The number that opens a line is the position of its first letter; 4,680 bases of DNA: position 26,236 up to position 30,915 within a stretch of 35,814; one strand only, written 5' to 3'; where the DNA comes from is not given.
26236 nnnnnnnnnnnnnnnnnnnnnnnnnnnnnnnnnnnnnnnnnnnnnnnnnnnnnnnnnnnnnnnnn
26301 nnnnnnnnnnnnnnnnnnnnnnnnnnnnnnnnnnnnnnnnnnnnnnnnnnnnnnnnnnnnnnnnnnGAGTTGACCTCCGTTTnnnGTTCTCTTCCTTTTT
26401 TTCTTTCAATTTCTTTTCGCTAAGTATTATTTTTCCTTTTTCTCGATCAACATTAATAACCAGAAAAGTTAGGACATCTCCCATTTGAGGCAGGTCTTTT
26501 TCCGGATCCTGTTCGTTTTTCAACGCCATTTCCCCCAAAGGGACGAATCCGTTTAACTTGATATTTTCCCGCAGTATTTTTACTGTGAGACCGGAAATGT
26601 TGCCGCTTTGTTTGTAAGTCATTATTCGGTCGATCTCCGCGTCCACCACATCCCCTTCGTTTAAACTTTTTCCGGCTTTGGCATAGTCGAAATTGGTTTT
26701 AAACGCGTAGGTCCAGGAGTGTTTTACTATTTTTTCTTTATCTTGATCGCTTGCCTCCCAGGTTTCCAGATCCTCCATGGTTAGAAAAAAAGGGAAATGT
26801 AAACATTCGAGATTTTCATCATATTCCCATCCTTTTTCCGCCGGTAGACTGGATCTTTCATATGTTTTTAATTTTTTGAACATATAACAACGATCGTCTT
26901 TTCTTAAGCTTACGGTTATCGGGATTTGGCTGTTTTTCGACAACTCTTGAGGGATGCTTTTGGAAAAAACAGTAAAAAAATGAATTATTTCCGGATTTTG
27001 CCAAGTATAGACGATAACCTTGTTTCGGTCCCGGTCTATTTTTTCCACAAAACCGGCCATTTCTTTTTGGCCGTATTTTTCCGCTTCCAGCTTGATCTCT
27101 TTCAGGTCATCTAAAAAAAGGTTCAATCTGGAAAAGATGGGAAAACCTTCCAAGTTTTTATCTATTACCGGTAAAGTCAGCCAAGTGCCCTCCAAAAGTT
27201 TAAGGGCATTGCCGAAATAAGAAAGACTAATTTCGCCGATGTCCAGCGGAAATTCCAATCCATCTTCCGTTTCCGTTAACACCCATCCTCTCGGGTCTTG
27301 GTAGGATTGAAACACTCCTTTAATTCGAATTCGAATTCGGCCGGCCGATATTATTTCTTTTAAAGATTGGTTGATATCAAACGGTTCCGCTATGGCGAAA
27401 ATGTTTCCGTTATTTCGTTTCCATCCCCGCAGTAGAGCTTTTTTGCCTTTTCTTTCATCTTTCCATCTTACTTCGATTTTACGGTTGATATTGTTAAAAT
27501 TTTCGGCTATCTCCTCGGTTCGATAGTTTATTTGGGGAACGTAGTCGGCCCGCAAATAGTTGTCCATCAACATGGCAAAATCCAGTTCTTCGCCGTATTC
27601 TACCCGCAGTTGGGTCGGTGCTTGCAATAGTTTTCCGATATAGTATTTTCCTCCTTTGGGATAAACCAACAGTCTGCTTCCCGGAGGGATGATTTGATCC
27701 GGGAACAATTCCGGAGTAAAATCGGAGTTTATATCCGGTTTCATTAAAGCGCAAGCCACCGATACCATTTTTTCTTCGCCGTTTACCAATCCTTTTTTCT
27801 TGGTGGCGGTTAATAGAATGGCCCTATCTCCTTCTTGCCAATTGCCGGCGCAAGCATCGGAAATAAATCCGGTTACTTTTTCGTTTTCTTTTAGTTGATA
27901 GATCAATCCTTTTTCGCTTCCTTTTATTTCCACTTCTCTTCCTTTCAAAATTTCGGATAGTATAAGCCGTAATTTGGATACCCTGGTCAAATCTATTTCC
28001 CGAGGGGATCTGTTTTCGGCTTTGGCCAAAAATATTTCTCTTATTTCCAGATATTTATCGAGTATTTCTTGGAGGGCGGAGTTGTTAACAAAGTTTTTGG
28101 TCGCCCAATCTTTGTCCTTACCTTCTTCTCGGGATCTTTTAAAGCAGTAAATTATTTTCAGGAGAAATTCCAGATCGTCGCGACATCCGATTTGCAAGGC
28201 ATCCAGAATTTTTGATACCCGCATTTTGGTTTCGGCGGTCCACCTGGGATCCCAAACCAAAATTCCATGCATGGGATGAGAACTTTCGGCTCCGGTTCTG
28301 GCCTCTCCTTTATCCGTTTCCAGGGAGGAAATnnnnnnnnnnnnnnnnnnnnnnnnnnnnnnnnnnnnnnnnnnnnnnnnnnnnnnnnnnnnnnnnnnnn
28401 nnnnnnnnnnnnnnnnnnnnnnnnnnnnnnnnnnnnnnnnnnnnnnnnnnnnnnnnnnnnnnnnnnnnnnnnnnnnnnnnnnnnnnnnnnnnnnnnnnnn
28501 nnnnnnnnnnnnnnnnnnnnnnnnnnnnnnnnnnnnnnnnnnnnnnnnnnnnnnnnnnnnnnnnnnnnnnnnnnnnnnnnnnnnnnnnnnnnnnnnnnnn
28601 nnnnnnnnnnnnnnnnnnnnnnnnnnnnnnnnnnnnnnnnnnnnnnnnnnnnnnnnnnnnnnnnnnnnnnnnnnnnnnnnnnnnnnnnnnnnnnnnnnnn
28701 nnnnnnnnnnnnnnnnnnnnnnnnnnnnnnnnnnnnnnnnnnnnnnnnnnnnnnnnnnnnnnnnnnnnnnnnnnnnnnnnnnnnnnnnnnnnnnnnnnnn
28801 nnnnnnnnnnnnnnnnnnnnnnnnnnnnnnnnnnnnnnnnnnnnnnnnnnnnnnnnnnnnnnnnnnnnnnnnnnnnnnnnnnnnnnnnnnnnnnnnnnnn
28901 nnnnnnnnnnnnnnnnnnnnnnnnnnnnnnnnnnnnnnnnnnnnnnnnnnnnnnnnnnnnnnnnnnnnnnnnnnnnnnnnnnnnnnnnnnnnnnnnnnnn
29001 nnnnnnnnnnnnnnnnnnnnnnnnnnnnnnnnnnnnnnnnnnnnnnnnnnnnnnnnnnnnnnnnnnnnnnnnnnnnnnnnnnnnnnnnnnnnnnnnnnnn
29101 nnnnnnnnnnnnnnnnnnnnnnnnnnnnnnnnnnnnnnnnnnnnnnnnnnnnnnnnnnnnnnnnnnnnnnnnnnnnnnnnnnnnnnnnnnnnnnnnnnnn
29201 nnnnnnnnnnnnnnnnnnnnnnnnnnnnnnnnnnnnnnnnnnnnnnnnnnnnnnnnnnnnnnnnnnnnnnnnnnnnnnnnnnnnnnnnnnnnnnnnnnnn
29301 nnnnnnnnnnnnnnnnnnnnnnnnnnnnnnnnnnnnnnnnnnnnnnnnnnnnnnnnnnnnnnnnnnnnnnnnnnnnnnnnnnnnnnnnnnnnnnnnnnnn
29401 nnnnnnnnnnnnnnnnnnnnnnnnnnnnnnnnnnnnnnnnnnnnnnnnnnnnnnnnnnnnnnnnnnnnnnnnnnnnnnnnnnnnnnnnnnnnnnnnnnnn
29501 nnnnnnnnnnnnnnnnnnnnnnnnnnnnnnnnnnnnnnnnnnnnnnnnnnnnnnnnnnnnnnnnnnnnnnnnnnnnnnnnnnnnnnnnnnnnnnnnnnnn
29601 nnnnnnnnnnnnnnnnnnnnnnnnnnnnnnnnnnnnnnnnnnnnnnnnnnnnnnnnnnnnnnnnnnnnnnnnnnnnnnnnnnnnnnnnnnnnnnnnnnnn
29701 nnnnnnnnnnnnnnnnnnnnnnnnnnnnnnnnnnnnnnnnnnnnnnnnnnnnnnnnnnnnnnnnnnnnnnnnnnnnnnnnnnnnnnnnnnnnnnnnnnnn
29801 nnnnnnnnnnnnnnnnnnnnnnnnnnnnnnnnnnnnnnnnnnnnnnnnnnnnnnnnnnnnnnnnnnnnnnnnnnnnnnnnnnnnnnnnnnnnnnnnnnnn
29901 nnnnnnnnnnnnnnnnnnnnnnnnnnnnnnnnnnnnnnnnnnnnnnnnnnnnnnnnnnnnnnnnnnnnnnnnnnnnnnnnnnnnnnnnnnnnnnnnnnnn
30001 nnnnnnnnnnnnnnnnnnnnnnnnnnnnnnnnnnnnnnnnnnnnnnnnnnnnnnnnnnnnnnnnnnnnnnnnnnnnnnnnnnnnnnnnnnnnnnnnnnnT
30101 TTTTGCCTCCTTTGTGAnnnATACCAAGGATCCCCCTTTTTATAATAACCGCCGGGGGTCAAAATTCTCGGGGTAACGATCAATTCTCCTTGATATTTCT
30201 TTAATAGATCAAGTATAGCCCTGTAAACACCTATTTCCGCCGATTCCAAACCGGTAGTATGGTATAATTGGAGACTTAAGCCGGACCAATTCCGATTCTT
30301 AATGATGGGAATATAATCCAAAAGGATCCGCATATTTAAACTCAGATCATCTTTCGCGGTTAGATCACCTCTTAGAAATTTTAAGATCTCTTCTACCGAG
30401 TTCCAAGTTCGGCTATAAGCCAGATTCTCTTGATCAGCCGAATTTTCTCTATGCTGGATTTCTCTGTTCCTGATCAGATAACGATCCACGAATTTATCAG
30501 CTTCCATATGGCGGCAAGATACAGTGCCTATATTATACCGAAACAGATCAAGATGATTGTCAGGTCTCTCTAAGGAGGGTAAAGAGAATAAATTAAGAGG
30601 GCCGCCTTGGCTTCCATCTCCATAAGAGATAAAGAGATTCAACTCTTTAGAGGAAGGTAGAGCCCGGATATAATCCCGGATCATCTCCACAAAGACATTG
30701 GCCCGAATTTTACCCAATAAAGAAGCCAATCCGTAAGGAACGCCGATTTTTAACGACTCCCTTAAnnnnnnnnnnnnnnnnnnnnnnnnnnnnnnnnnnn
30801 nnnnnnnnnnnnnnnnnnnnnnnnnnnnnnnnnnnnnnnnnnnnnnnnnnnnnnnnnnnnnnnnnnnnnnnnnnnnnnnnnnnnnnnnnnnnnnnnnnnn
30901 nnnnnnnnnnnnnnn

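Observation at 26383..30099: Unusual helicase architecture: zinc ribbon + DEAH/RHA core + long middle region + terminal S1 domain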

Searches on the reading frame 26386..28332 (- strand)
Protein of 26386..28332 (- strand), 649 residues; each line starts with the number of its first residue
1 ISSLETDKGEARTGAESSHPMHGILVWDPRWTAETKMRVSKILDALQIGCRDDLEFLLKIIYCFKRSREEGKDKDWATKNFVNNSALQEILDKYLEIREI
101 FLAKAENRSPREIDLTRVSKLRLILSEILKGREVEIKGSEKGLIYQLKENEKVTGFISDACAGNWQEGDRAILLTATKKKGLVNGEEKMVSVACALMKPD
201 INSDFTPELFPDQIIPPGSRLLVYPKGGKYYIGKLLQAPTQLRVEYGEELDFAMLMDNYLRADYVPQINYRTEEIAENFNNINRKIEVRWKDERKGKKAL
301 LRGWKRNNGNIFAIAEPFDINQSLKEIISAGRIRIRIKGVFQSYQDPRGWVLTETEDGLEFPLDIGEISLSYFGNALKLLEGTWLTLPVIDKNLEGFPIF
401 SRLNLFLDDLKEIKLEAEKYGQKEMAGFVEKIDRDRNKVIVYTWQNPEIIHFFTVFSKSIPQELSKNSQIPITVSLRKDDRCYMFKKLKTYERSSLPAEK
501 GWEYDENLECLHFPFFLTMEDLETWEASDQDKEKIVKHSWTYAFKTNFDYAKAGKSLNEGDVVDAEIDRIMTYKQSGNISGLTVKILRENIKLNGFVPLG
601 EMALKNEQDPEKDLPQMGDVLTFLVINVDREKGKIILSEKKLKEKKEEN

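Call 39: predict_structure(alignment_id=A2)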
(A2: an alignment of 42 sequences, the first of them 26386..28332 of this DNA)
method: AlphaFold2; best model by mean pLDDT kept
length: 649 residues; sequences in the alignment: 42
mean_pLDDT: 87.7   pTM: 0.81
mean pLDDT of the five models: 87.7, 87.4, 86.9, 86.2, 85.8
residues with pLDDT >= 90: 368; 70-90: 240; 50-70: 38; < 50: 3
segments of 3 or more residues with pLDDT < 50: none
pLDDT, mean of each block of 10 residues (from residue 1): 79 88 88 92 93 94 93 93 91 83 68 83 91 90 88 87 90 91 76 92 86 94 94 94 79 51 74 92 90 89 90 87 88 94 84 90 90 83 93 84 92 94 91 90 89 89 80 90 91 93 93 95 91 93 88 75 92 87 83 86 86 89 91 87 90
secondary structure, 60 per line:
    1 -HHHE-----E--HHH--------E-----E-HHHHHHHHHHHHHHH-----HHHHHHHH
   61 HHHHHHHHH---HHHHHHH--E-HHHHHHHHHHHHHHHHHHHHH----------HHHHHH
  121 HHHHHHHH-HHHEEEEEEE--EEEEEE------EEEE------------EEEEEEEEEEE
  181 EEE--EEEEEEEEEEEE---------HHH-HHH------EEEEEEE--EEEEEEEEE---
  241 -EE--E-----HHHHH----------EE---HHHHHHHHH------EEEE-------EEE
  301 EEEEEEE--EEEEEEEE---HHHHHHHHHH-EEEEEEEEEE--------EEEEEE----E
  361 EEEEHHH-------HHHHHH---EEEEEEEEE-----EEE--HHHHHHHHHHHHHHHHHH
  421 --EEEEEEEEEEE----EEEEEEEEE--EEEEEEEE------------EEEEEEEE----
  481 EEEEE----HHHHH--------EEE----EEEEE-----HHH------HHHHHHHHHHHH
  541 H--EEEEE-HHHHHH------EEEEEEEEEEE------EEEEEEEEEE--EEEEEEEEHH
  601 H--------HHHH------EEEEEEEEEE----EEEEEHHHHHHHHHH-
elements in order: H33-47 H53-69 H73-79 H84-104 H115-128 E133-139 E142-147 E154-157 E170-183 E186-197 E220-226 E229-237 H252-256 H272-280 E287-290 E298-307 E310-317 H321-330 E332-341 E350-355 E360-364 H375-380 E384-392 E398-400 H403-420 E423-433 E438-446 E449-456 E469-476 E481-485 H490-494 E503-505 E510-514 H529-541 E544-548 H550-555 E562-572 E579-588 E591-598 H610-613 E620-629 E634-638 H639-648

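Call 41: fold_search(model_id=the predicted structure, library=pdb)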
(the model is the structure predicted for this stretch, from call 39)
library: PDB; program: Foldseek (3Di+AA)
matches with E <= 10: 924; with E <= 0.001: 41
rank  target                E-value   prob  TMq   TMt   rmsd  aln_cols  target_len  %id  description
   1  9gut_B                2.5e-11  1.00  0.17  0.20  16.3       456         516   13  30S mRNA delivery complex (bS1 resolved) (released 2024-11-20)
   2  9guv_B                5.3e-08  1.00  0.17  0.25  15.0       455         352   13  30S mRNA delivery complex (closed-head) (released 2024-11-20)
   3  9gux_B                6.0e-08  1.00  0.12  0.27  19.2       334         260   13  30S-TEC (TEC in expressome position) Inactive state 1 (released 2024-11-20)
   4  3go5                  2.9e-06  1.00  0.12  0.24  13.7       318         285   13  Crystal structure of a multidomain protein with nucleic acid binding domains (sp_0946) from streptococcus pneumoniae tig (released 2009-04-07)
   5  2id0_A                5.1e-06  0.96  0.13  0.14  27.8       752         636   10  Escherichia coli RNase II (released 2006-10-03)
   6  6h4n_y                9.4e-06  1.00  0.13  0.22  18.9       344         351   17  Structure of a hibernating 100S ribosome reveals an inactive conformation of the ribosomal protein S1 - 70S Hibernatin (released 2018-09-05)
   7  6vu3_H                9.9e-06  1.00  0.13  0.27  19.0       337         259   17  Cryo-EM structure of Escherichia coli transcription-translation complex A (TTC-A) containing mRNA with a 12 nt long sp (released 2020-09-02)
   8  9guq_B                1.2e-05  1.00  0.12  0.36  14.4       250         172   16  30S PIC (Pre-Initiation complex) (released 2024-11-20)
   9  2ix0                  1.9e-05  0.87  0.13  0.13  27.6       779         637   11  RNase II (released 2006-10-05)
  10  2ix1_A                2.3e-05  0.82  0.12  0.12  27.3       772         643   11  RNase II D209N mutant (released 2006-10-05)
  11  6y6e                  2.7e-05  0.99  0.12  0.24  16.2       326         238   12  drosophila Unr CSD456 (released 2020-07-29)
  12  9tvu_a                3.0e-05  1.00  0.11  0.27  15.4       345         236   10  Structure of the Chlamydomonas reinhardtii chlororibosome (released 2026-02-18)
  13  4q7j_H                4.5e-05  1.00  0.11  0.37  21.8       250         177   16  Complex structure of viral RNA polymerase (released 2014-08-27)
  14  7a05_MODEL_1_A        5.0e-05  1.00  0.14  0.45  12.4       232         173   14  NMR structure of D3-D4 domains of Vibrio vulnificus ribosomal protein S1 (released 2021-06-23)
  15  9hve_K                9.7e-05  1.00  0.11  0.25   4.3        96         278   26  Native human eIF2-eIF2B complex (released 2025-11-19)
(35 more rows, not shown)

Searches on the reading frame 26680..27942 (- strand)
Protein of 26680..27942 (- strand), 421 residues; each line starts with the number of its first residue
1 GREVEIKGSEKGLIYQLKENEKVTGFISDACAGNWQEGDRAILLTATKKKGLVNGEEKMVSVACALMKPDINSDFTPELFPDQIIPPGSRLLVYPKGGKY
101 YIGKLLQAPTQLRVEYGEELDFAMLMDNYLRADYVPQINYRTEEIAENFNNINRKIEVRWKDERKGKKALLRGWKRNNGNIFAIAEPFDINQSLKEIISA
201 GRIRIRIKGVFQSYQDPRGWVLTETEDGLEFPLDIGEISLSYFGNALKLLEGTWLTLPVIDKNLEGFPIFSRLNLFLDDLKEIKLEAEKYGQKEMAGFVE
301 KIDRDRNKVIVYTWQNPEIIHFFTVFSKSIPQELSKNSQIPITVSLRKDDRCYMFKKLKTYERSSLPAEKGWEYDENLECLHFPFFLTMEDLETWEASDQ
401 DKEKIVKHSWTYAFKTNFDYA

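Call 93: search_protein_representatives(protein=window:26680-27942:-)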
Query: 421 residues. Proteins with E-value up to 0.001 (for the whole library): 33; up to 1e-10: 25; up to 1e-30: 8. The best 33 are listed.
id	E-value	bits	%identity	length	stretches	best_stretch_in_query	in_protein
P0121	3.6e-80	286.4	36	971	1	2-420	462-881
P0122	5.4e-78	279.3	35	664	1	13-414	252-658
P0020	2.3e-76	273.9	33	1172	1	3-416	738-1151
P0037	1.1e-57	212.3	34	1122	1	3-415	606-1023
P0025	2.1e-55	204.8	37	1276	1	13-420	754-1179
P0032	4.3e-36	141.2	29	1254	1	15-412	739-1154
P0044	3.2e-34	135.1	32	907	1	21-414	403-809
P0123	2.0e-32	129.2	28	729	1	13-410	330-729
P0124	2.9e-29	118.7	30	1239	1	5-415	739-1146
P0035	6.8e-27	110.9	38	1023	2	156-284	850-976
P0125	1.2e-24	103.5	26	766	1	21-414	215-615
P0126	1.6e-24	103.1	28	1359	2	154-416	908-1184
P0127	1.9e-23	99.6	28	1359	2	79-416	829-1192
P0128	2.1e-23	99.4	33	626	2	203-415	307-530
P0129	2.1e-22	96.2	35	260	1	239-419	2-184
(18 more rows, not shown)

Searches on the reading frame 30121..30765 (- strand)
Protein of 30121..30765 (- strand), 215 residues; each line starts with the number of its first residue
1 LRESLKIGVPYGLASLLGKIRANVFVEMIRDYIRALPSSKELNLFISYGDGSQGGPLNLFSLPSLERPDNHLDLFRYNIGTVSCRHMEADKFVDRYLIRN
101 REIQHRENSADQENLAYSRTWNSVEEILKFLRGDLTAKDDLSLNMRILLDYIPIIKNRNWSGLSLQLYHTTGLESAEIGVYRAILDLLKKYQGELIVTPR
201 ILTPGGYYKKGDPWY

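Call 85: search_solved_structures(query=A6, max_evalue=10)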
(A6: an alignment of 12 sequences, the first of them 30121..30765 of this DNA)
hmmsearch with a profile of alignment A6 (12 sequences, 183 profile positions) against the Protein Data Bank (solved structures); distinct sequences matched with E-value up to 10: 1.
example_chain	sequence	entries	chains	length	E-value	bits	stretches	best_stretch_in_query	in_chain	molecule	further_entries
6s5y_A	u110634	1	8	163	1.4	11.8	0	34-53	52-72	Group B streptococcal R4 surface protein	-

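Call 86: search_protein_families(library=pfam, alignment_id=A6, max_evalue=1)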
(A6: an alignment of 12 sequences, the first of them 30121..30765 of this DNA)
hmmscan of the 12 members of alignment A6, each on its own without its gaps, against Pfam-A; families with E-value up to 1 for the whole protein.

A. member 1, window:30121-30765:- (215 aa): 0 families

B. families by the number of members that match (of 12 scanned): 2 families
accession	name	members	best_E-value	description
PF21376.3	TOR1A_C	1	0.29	Torsin-1A, C-terminal domain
PF24460.1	DUF7575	1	0.3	Domain of unknown function (DUF7575)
